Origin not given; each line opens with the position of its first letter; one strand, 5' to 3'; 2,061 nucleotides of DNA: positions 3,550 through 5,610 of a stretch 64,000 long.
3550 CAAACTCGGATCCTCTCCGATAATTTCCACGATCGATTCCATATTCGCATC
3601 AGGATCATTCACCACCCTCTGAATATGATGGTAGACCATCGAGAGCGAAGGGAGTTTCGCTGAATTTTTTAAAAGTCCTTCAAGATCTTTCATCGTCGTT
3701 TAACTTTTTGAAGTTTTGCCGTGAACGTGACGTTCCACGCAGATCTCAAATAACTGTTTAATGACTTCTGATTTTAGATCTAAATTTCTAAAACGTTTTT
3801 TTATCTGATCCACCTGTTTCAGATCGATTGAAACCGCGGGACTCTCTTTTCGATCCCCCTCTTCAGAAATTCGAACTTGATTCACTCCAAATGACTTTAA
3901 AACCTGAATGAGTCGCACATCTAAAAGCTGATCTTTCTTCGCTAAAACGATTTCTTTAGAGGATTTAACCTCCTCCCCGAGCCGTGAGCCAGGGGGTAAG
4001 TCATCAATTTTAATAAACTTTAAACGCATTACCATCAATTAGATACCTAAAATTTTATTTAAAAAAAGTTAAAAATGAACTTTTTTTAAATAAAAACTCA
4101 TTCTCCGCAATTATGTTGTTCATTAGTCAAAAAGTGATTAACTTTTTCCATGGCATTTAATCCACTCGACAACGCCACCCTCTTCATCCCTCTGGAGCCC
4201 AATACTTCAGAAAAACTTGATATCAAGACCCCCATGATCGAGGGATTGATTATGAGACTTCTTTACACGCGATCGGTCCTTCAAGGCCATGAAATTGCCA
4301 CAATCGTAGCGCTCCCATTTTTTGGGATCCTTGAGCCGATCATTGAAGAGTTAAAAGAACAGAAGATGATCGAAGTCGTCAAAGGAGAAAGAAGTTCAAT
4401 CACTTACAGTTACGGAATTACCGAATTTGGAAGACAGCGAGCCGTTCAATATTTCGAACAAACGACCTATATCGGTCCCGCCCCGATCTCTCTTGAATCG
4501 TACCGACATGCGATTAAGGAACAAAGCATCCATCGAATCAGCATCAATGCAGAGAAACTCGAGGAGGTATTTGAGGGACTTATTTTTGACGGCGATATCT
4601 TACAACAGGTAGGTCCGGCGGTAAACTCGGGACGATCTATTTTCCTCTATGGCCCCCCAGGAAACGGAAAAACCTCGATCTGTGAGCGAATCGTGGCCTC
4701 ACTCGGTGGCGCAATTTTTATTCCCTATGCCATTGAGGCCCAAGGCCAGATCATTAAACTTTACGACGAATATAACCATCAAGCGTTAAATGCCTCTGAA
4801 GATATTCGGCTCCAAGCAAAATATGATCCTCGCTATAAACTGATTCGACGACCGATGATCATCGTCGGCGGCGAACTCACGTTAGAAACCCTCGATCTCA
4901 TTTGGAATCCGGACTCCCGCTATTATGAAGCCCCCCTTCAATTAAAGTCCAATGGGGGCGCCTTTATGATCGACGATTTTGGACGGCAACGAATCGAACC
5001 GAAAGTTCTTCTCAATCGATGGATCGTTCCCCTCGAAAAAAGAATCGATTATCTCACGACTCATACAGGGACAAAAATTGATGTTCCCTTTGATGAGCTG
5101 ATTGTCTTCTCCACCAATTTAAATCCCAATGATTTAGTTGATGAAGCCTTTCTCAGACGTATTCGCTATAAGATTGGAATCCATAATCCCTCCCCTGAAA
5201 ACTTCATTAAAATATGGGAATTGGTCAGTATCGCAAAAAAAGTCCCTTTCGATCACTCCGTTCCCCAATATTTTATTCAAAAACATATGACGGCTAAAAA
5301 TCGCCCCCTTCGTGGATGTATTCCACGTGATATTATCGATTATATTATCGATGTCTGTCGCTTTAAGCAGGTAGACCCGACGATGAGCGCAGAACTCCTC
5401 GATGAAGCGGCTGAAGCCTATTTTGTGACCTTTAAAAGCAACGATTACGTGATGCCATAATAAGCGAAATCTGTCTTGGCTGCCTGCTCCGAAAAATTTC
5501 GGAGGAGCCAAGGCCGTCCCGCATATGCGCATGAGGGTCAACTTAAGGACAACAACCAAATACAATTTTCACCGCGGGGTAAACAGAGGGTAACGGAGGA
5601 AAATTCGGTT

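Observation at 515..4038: Orphan, split T4SS-coupling-protein-like ATPase inside an HDOD signalling operon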

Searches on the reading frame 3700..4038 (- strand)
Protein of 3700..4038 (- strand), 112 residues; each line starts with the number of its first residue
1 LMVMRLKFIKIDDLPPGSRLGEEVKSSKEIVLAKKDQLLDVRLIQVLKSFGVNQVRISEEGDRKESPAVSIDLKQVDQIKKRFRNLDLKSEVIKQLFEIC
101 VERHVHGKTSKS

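Call 3: search_protein_families(library=pfam, proteins=[window:3700-4038:-], max_evalue=1)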
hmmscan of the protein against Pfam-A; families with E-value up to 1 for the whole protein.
window:3700-4038:- (112 aa): 0 families

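Call 4: search_protein_families(library=ncbifam, proteins=[window:3700-4038:-], max_evalue=1)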
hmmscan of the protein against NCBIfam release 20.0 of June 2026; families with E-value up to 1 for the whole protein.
window:3700-4038:- (112 aa): 1 family
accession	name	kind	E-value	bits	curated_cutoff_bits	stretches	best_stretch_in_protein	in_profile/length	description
NF053512.1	nitric_RR_NosR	exception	0.019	14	400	1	7-51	367-411/422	response regulator c-di-GMP phosphodiesterase, NosR family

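Call 5: search_protein_families(library=padloc, proteins=[window:3700-4038:-], max_evalue=1)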
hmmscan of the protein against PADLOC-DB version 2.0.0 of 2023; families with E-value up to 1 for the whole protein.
window:3700-4038:- (112 aa): 0 families

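Call 75: find_homologous_proteins(query=A3, max_evalue=0.01)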
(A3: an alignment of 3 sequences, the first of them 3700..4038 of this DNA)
Query A3 (3 sequences) (112 aa, profile of the alignment): 6 proteins with E <= 0.01 among 349 candidates.
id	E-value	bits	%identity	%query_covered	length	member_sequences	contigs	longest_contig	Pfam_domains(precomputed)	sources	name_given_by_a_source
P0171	1.7e-51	191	50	96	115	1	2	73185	-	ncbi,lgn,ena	-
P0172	3.3e-51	190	100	97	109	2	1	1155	-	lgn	-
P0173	5.3e-51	189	50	97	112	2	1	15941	-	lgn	-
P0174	6.3e-45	170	88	97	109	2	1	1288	-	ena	-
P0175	1.1e-25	108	40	97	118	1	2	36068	-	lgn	-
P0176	4.2e-23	99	38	89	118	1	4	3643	-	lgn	-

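Call 78: find_encoding_contigs(protein=P0175, flank=8000, max_places=2)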
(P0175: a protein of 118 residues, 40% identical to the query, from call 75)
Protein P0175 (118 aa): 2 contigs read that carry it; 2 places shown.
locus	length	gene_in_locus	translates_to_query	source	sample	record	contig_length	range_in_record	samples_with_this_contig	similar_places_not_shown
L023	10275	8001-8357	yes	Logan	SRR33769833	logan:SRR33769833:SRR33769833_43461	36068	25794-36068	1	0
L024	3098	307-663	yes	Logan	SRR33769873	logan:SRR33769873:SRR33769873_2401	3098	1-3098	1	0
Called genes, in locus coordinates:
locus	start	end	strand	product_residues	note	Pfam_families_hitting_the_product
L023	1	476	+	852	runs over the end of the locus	PF00263:Secretin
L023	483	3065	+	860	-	PF07719:TPR_2 (faint), PF13428:TPR_14 (faint), PF00263:Secretin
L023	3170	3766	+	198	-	PF07638:Sigma70_ECF, PF04542:Sigma70_r2, PF08281:Sigma70_r4_2, PF04545:Sigma70_r4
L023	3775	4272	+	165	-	-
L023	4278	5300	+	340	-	PF13365:Trypsin_2, PF00595:PDZ (weak), PF13180:PDZ_2, PF17820:PDZ_6 (weak)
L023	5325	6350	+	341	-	PF01476:LysM, PF23473:LysM3_LYK4_5 (faint), PF01476:LysM (weak), PF01510:Amidase_2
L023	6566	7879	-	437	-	-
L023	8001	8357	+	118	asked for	-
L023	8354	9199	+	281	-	PF08668:HDOD, PF01966:HD (weak)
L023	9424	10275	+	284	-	?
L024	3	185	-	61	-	?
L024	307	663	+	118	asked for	-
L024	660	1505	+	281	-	PF08668:HDOD, PF01966:HD (weak)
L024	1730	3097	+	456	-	?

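Call 83: search_protein_families(library=phrogs, proteins=[window:3700-4038:-], max_evalue=0.01)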
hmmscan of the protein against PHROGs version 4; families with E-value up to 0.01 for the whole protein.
window:3700-4038:- (112 aa): 0 families

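Call 84: predict_structure(alignment_id=A10)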
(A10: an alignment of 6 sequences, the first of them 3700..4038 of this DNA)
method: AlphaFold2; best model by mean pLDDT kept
length: 112 residues; sequences in the alignment: 6
mean_pLDDT: 68.7   pTM: 0.45
mean pLDDT of the five models: 68.7, 68.3, 67.9, 67.0, 65.0
residues with pLDDT >= 90: 0; 70-90: 54; 50-70: 36; < 50: 22
segments of 3 or more residues with pLDDT < 50: 61-71, 106-112
pLDDT, mean of each block of 10 residues (from residue 1): 70 85 85 87 87 82 42 59 58 61 48 35
secondary structure, 60 per line:
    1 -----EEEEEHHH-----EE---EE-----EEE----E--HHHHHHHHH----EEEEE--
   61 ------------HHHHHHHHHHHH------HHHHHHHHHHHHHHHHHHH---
elements in order: E6-10 E31-33 H41-49 E54-58 H73-84 H91-109

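Call 86: fold_search(model_id=the predicted structure, library=pdb)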
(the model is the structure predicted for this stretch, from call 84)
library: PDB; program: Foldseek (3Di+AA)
matches with E <= 10: 463; with E <= 0.001: 0
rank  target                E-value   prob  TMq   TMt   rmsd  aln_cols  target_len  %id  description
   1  1xi8_B                1.1e-03  1.00  0.45  0.20   1.5        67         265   19  Molybdenum cofactor biosynthesis protein from Pyrococcus furiosus Pfu-1657500-001 (released 2004-11-30)
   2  1xi8_A                2.8e-03  1.00  0.36  0.16   5.9        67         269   18  Molybdenum cofactor biosynthesis protein from Pyrococcus furiosus Pfu-1657500-001 (released 2004-11-30)
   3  6koo_D                3.2e-03  1.00  0.44  0.04   3.8        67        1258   19  Mycobacterium tuberculosis initial transcription complex comprising sigma H and 5'-OH RNA of 7 nt (released 2020-03-11)
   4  9gw9_B                5.6e-03  1.00  0.43  0.16   4.5        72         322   17  Cryo-EM structure of Gephyrin E domain filament interface (released 2025-10-08)
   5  6jcx_D                8.0e-03  1.00  0.44  0.04   4.3        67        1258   18  Mycobacterium tuberculosis transcription initiation complex with ECF sigma factor sigma H and 6nt RNA (released 2019-05-29)
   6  7z8q_d                9.2e-03  1.00  0.44  0.04   4.3        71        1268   17  Cryo-EM structure of Mycobacterium tuberculosis RNA polymerase core (released 2023-02-08)
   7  7pp4_d                9.2e-03  1.00  0.44  0.04   4.3        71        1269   17  Cryo-EM structure of Mycobacterium tuberculosis RNA polymerase holoenzyme comprising sigma factor SigB (released 2022-09-21)
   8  6x26_I                1.2e-02  0.99  0.39  0.04   7.4        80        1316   14  Mfd-bound E.coli RNA polymerase elongation complex - L1 state (released 2021-02-03)
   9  3e7h_B                1.4e-02  0.99  0.35  0.38   8.9        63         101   16  The crystal structure of the beta subunit of the DNA-directed RNA polymerase from Vibrio cholerae O1 biovar eltor (released 2008-10-14)
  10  7egs_A                1.5e-02  0.98  0.40  0.16  10.0       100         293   16  The crystal structure of lobe domain of E. coli RNA polymerase complexed with the C-terminal domain of UvrD (released 2022-04-06)
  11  8x6f_D                1.6e-02  1.00  0.42  0.04   1.6        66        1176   14  Cryo-EM structure of Staphylococcus aureus sigA-dependent RNAP-promoter open complex (released 2024-06-05)
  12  9gdp_C                1.7e-02  0.97  0.39  0.04  10.3       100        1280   13  Cryo-EM structure of Vibrio cholerae RNA polymerase holoenzyme bound to an ompU promoter DNA fragment and 5-mer RNA (released 2025-12-17)
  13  9gdo_D                2.1e-02  1.00  0.39  0.04   5.9        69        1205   16  Cryo-EM structure of Vibrio cholerae RNA polymerase holoenzyme bound to an ompU promoter DNA fragment (released 2025-12-17)
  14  9a4w_B                2.4e-02  1.00  0.44  0.04   1.7        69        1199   19  Integrative model of RPOA-RPOC by crosslinking MS and deep learning (released 2024-09-18)
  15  5zx3_D                2.4e-02  1.00  0.43  0.04   4.6        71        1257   17  Mycobacterium tuberculosis RNA polymerase holoenzyme with ECF sigma factor sigma H (released 2019-03-20)
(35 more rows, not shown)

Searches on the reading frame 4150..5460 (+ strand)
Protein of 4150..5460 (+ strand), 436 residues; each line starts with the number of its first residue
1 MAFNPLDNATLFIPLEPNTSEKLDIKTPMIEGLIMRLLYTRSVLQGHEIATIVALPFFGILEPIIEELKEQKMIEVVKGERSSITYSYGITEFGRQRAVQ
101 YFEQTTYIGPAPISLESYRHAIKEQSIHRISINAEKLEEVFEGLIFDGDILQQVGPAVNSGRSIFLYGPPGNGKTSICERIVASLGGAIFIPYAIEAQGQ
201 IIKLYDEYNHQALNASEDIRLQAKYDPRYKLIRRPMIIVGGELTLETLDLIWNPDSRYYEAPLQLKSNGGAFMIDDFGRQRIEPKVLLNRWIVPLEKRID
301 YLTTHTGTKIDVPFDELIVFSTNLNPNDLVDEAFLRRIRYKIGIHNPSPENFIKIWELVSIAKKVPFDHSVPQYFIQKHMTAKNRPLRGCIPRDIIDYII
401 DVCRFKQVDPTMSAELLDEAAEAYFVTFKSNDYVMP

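Call 3: search_protein_families(library=pfam, proteins=[window:4150-5460:+], max_evalue=1)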
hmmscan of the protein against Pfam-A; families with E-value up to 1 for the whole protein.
window:4150-5460:+ (436 aa): 14 families
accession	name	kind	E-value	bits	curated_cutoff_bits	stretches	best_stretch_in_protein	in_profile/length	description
PF00004.35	AAA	-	0.0011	19.8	21.2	1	164-190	1-27/131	ATPase family associated with various cellular activities (AAA)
PF13191.12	AAA_16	-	0.0012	19.8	32.6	1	158-190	19-55/167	AAA ATPase domain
PF00910.28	RNA_helicase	-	0.0015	19.4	21.5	1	164-220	1-59/105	RNA helicase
PF13401.12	AAA_22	-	0.0084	16.9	27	1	161-206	5-52/130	AAA domain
PF20030.5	bpMoxR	-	0.01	15.4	27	1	137-190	7-60/205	MoxR domain in the MoxR-vWA-beta-propeller ternary systems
PF20720.3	nSTAND3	-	0.023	14.9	27.2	1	159-206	15-62/155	Novel STAND NTPase 3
PF07728.20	AAA_5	-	0.034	14.6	22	1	164-190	2-28/139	AAA domain (dynein-related subfamily)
PF13238.12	AAA_18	-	0.039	14.9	29.4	1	164-203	1-39/128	AAA domain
PF01637.24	ATPase_2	-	0.069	13.4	33.2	1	162-216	21-69/225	ATPase domain predominantly from Archaea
PF05496.18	RuvB_N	-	0.075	13.2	27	1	164-203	36-77/159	Holliday junction DNA helicase RuvB P-loop domain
PF01078.27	Mg_chelatase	-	0.11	12.4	20.3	1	159-183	20-44/207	Magnesium chelatase, subunit ChlI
PF13207.12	AAA_17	-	0.12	13.1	27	1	167-186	1-20/136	AAA domain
PF03266.21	NTPase_1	-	0.19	12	23.9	1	164-185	2-23/168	NTPase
PF02367.23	TsaE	-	0.2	12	26.6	1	152-186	12-46/128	Threonylcarbamoyl adenosine biosynthesis protein TsaE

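Call 4: search_protein_families(library=ncbifam, proteins=[window:4150-5460:+], max_evalue=1)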
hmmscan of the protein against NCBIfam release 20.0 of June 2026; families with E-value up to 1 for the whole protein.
window:4150-5460:+ (436 aa): 21 families
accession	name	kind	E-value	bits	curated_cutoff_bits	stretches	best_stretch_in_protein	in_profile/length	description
NF042959.1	IteA_antiphage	equivalog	1.3e-08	34.4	510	2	131-186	98-150/367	anti-phage ATPase IteA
NF003069.1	PRK03992.1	subfamily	4.7e-05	22.7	500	1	129-191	135-194/379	proteasome-activating nucleotidase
TIGR01242.2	TIGR01242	subfamily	9.2e-05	21.6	500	1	130-191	119-177/362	proteasome-activating nucleotidase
NF041006.2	cell_div_CdvC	equivalog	0.00034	19.6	650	1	162-186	135-159/370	cell division protein CdvC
TIGR03689.1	pup_AAA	equivalog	0.00038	19.3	504.75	1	161-187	216-242/512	proteasome ATPase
TIGR01243.1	CDC48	subfamily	0.0021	16.4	802.65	1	133-197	186-245/733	CDC48 family AAA ATPase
NF047747.1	PrtsmActNtasePan2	equivalog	0.0026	17.1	700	1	129-193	155-216/397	proteasome-activating nucleotidase Pan2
NF047748.1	PrtsmActNtasePan1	equivalog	0.0047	16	750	1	133-194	156-214/405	proteasome-activating nucleotidase Pan1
NF003229.0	PRK04195.1-5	equivalog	0.0057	15.4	280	1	160-185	43-68/413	replication factor C large subunit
TIGR02640.1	gas_vesic_GvpN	equivalog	0.02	14.4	266.8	1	158-185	18-45/262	gas vesicle protein GvpN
NF008105.0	PRK10851.1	equivalog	0.032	12.9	502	1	131-185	2-51/362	sulfate/thiosulfate ABC transporter ATP-binding protein CysA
TIGR00635.1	ruvB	equivalog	0.038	13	299.05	1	164-189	33-58/305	Holliday junction branch migration DNA helicase RuvB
TIGR00763.1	lon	equivalog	0.039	12.4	608.05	1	160-186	352-378/795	endopeptidase La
NF006485.0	PRK08903.1-5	equivalog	0.065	12.8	289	1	156-198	33-74/233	DnaA regulatory inactivator Hda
NF053860.1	DS41_1_antiphage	equivalog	0.082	11.9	370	1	133-185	11-63/448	anti-phage protein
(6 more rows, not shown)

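Call 5: search_protein_families(library=padloc, proteins=[window:4150-5460:+], max_evalue=1)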
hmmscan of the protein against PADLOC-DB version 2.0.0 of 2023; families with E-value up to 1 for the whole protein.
window:4150-5460:+ (436 aa): 7 families
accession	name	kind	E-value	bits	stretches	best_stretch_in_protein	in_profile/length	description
PDLC02196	IetA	-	4.2e-08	31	2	148-186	111-147/374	-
PDLC04232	IetA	-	9.1e-08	29.9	2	158-188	113-143/330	-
PDLC02195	IetA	-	8e-07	26.7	2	150-186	128-162/395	-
PDLC04231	IetA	-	0.00095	17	1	160-191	116-147/262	-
PDLC00915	TRIP13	-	0.01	13.3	1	164-181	66-83/302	TRIP13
PDLC04140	mad8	-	0.016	12.7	1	158-187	24-53/314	mads_8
PDLC03920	MkoA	-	0.033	10.4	1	135-184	607-654/1112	-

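Call 83: search_protein_families(library=phrogs, proteins=[window:4150-5460:+], max_evalue=0.01)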
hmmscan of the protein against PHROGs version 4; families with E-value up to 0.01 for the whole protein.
window:4150-5460:+ (436 aa): 6 families
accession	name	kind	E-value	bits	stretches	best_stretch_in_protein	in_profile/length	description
phrog_3757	-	unknown function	3.2e-09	37.7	2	315-362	226-271/367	-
phrog_9172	-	unknown function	1.9e-06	28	0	316-351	215-249/509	-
phrog_249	-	moron, auxiliary metabolic gene and host takeover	0.00069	20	1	155-186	123-152/380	porphyrin biosynthesis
phrog_14322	-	unknown function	0.0012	19.2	0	164-186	229-251/398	-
phrog_10401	-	other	0.0039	17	0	159-186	458-485/667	ATPase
phrog_7485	-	unknown function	0.0093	15.9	0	163-185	229-251/430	-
